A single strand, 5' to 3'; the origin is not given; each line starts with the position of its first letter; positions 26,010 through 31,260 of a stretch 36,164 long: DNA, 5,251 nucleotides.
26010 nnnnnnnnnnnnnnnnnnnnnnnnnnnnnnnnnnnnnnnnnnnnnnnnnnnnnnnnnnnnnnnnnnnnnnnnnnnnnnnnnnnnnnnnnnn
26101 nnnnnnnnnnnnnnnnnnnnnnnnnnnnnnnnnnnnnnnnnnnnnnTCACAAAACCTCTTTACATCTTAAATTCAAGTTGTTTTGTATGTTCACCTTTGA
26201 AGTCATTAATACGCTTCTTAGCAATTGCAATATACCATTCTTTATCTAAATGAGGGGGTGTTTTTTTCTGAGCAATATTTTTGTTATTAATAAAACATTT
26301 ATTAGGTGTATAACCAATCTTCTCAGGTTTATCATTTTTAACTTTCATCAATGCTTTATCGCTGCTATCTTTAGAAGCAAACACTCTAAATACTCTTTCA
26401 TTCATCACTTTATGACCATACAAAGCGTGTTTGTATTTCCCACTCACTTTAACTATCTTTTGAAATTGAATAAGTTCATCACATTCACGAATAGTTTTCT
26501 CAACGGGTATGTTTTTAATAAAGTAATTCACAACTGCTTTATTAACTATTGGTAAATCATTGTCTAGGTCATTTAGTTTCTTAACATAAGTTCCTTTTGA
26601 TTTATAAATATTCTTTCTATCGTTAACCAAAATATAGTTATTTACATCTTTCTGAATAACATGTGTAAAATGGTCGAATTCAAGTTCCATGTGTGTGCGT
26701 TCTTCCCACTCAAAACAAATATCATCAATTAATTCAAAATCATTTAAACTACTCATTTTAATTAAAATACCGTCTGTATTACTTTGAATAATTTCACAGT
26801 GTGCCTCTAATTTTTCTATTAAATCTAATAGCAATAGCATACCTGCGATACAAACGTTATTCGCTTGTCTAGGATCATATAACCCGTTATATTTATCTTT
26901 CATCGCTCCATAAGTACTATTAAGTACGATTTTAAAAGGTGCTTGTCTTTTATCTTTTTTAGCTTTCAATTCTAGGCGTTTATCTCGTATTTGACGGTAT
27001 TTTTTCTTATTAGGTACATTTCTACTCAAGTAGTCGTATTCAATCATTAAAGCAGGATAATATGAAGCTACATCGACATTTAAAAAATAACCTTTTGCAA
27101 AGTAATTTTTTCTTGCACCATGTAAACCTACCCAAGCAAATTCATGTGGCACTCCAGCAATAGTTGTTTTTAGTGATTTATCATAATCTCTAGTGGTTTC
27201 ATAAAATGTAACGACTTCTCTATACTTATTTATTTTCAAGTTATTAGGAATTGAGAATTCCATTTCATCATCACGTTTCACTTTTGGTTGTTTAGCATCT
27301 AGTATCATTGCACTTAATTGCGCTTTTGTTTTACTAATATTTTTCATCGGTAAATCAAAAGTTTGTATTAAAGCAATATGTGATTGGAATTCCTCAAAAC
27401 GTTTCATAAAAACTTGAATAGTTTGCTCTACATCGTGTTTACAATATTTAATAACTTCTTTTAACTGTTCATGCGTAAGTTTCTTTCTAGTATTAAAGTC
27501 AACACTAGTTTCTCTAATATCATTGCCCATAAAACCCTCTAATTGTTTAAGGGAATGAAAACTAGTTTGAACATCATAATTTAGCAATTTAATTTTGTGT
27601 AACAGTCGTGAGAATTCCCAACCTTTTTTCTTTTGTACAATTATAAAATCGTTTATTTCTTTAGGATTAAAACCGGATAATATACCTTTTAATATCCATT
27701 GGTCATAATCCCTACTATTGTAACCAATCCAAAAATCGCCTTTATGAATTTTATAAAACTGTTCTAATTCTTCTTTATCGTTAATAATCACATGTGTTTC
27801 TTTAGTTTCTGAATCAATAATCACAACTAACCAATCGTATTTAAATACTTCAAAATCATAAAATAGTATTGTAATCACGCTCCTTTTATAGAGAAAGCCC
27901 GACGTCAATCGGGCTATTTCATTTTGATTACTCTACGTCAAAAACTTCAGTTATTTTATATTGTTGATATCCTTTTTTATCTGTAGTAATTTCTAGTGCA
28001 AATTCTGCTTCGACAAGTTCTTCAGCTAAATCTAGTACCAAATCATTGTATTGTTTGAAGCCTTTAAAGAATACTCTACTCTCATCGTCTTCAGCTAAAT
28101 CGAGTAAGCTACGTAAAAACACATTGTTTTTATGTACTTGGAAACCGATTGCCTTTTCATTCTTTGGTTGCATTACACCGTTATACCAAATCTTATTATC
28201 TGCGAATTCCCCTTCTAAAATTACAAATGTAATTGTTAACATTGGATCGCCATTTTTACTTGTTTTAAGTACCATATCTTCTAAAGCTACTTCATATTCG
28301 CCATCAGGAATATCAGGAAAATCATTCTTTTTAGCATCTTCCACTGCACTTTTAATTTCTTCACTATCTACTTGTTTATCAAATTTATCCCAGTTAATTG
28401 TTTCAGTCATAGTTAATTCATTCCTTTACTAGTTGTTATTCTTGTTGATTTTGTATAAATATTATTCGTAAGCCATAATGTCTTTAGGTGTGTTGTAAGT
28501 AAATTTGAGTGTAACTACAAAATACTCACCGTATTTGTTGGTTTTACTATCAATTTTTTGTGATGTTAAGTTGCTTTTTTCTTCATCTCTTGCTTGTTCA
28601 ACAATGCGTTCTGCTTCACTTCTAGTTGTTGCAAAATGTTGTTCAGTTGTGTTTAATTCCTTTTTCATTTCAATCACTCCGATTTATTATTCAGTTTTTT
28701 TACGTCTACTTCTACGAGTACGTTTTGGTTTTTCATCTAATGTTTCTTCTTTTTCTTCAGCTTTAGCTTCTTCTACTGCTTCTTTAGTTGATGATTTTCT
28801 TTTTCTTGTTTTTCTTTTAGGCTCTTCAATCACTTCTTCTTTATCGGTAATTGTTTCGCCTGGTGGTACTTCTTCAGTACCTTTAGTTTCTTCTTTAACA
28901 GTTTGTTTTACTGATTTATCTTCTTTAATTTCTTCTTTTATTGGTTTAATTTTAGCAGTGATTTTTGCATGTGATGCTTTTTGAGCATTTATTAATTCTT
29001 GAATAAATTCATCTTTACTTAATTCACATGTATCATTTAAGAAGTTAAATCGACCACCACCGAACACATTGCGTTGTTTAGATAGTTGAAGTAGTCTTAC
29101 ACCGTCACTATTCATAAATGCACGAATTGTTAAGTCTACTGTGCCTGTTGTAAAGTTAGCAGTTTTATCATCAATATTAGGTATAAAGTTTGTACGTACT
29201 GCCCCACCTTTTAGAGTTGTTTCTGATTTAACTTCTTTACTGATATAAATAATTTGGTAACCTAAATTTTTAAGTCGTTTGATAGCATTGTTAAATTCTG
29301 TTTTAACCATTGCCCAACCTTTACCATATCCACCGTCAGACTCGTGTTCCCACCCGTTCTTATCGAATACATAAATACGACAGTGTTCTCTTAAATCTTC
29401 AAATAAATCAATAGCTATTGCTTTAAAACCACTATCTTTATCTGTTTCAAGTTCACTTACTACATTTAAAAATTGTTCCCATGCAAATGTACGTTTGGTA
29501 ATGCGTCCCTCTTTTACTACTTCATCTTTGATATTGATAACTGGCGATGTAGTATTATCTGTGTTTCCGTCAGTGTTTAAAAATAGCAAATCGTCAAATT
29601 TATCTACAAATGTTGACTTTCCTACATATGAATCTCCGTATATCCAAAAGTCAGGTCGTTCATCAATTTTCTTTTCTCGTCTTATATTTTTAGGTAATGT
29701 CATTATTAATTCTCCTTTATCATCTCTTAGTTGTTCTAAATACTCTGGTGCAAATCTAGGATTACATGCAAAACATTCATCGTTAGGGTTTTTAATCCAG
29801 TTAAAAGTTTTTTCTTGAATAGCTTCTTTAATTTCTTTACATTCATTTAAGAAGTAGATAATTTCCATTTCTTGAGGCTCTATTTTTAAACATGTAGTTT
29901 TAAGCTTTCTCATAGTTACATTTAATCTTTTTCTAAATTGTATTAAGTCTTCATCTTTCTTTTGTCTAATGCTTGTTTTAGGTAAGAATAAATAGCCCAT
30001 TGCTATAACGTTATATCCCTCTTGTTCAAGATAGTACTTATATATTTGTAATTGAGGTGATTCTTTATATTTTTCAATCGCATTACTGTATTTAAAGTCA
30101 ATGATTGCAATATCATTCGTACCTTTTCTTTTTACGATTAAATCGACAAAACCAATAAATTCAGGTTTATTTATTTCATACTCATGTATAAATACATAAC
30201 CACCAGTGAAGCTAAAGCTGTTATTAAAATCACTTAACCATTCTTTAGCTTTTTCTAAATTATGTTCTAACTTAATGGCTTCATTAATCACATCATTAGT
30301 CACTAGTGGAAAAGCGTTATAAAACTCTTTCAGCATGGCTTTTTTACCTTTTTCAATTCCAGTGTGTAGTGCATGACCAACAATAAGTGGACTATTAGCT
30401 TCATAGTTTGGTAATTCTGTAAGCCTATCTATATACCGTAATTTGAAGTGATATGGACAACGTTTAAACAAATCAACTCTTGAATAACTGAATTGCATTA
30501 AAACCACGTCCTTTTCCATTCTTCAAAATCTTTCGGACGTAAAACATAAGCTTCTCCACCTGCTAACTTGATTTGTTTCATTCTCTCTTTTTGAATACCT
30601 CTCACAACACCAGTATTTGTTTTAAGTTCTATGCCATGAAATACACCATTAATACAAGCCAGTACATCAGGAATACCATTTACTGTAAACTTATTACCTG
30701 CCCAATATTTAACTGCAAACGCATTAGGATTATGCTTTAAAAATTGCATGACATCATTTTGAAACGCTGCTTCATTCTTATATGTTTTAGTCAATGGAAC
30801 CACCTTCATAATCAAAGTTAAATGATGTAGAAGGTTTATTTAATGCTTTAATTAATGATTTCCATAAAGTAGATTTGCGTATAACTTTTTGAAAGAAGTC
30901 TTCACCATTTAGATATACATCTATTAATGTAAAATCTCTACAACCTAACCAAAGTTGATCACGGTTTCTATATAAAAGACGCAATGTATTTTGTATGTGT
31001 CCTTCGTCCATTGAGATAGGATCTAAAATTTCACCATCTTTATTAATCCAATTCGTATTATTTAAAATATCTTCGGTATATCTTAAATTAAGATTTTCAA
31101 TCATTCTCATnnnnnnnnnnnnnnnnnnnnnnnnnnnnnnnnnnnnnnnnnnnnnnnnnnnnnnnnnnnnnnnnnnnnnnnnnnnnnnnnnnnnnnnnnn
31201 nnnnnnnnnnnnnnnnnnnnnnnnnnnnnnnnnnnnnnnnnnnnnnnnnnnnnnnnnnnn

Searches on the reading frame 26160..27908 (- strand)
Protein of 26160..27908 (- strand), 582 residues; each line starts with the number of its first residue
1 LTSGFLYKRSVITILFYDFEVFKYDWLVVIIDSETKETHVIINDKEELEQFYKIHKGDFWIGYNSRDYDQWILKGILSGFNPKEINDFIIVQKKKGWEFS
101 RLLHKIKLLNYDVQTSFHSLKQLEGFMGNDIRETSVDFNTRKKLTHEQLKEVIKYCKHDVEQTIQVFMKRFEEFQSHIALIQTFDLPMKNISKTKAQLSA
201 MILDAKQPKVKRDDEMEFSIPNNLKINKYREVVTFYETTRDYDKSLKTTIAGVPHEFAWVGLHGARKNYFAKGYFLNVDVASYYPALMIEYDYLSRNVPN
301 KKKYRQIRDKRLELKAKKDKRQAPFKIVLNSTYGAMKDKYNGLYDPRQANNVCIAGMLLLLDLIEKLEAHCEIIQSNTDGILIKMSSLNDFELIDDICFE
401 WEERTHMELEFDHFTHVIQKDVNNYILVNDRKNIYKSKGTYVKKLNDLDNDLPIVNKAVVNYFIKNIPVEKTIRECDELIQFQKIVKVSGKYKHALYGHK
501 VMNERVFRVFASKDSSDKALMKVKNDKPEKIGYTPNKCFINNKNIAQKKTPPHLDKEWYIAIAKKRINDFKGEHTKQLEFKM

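Call 8: search_protein_families(library=pfam, proteins=[window:26160-27908:-], max_evalue=0.01)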
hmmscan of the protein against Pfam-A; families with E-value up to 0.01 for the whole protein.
window:26160-27908:- (582 aa): 1 family
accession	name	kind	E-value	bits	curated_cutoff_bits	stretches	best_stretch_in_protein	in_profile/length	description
PF18136.6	DNApol_Exo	-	0.0015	18.2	26.7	1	114-174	219-282/282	DNA mitochondrial polymerase exonuclease domain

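Call 9: search_protein_families(library=phrogs, proteins=[window:26160-27908:-], max_evalue=0.001)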
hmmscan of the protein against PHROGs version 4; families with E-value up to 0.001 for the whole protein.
window:26160-27908:- (582 aa): 8 families
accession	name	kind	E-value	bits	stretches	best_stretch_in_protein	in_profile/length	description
phrog_1252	-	DNA, RNA and nucleotide metabolism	7.1e-179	597.5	1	13-577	53-658/663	DNA polymerase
phrog_18505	-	DNA, RNA and nucleotide metabolism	4.9e-24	86.2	1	305-491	21-208/349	DNA polymerase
phrog_262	-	DNA, RNA and nucleotide metabolism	4.4e-09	36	1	313-404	504-596/856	DNA polymerase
phrog_34803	-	unknown function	3.4e-08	34.3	1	372-468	6-102/244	-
phrog_11768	-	DNA, RNA and nucleotide metabolism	3.2e-07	30.3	1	308-388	403-490/647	DNA polymerase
phrog_403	-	DNA, RNA and nucleotide metabolism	6.8e-06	26.2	1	34-180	117-256/321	DNA polymerase exonuclease subunit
phrog_1918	-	DNA, RNA and nucleotide metabolism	3.3e-05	24.1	1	301-402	18-96/382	DNA polymerase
phrog_21435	-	unknown function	0.00046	21.3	1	162-249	25-114/187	-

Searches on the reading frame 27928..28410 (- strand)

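Call 10: search_protein_families(library=phrogs, proteins=[window:27928-28410:-], max_evalue=0.001)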
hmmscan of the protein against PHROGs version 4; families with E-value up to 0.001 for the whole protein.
window:27928-28410:- (160 aa): 5 families
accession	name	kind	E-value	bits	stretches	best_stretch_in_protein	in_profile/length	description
phrog_7778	-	DNA, RNA and nucleotide metabolism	3.4e-66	223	1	1-160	1-162/162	single strand DNA binding protein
phrog_2300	-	unknown function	2e-13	51.9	1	22-99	36-112/347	-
phrog_378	-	DNA, RNA and nucleotide metabolism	1.7e-11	45.7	1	25-154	10-127/163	single strand DNA binding protein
phrog_13350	-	unknown function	0.00052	20.6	1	28-87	17-77/302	-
phrog_6015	-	DNA, RNA and nucleotide metabolism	0.00077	20.2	0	30-88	17-76/273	single strand DNA binding protein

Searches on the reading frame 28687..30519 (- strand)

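Call 10: search_protein_families(library=phrogs, proteins=[window:28687-30519:-], max_evalue=0.001)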
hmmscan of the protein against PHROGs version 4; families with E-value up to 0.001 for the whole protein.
window:28687-30519:- (610 aa): 4 families
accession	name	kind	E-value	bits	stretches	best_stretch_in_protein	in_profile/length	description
phrog_8097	-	DNA, RNA and nucleotide metabolism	2.1e-254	846.7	1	8-608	1-596/598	exonuclease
phrog_124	-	DNA, RNA and nucleotide metabolism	1.6e-34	120.9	1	272-590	26-330/382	Sak4-like ssDNA annealing protein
phrog_69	-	DNA, RNA and nucleotide metabolism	1.3e-15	58.4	1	9-178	89-260/501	exonuclease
phrog_1218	-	DNA, RNA and nucleotide metabolism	4.3e-11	43.6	1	1-191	1-220/364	exonuclease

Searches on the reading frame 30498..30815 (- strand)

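Call 10: search_protein_families(library=phrogs, proteins=[window:30498-30815:-], max_evalue=0.001)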
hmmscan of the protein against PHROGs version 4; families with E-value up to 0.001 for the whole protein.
window:30498-30815:- (105 aa): 2 families
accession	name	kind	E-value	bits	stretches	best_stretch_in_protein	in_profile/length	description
phrog_93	-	DNA, RNA and nucleotide metabolism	1.5e-17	64.5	1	8-98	347-435/613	endonuclease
phrog_824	-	unknown function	6e-05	24.1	1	46-93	112-162/265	-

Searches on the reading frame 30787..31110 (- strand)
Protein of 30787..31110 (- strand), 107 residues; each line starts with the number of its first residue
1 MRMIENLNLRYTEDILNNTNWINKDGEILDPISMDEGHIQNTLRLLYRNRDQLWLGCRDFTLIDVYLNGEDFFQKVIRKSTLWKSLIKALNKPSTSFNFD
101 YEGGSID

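Call 10: search_protein_families(library=phrogs, proteins=[window:30787-31110:-], max_evalue=0.001)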
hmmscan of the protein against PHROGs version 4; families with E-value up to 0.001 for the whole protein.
window:30787-31110:- (107 aa): 1 family
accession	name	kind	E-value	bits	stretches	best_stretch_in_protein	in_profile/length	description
phrog_22814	-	unknown function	1.4e-63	212.4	1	3-107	1-105/105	-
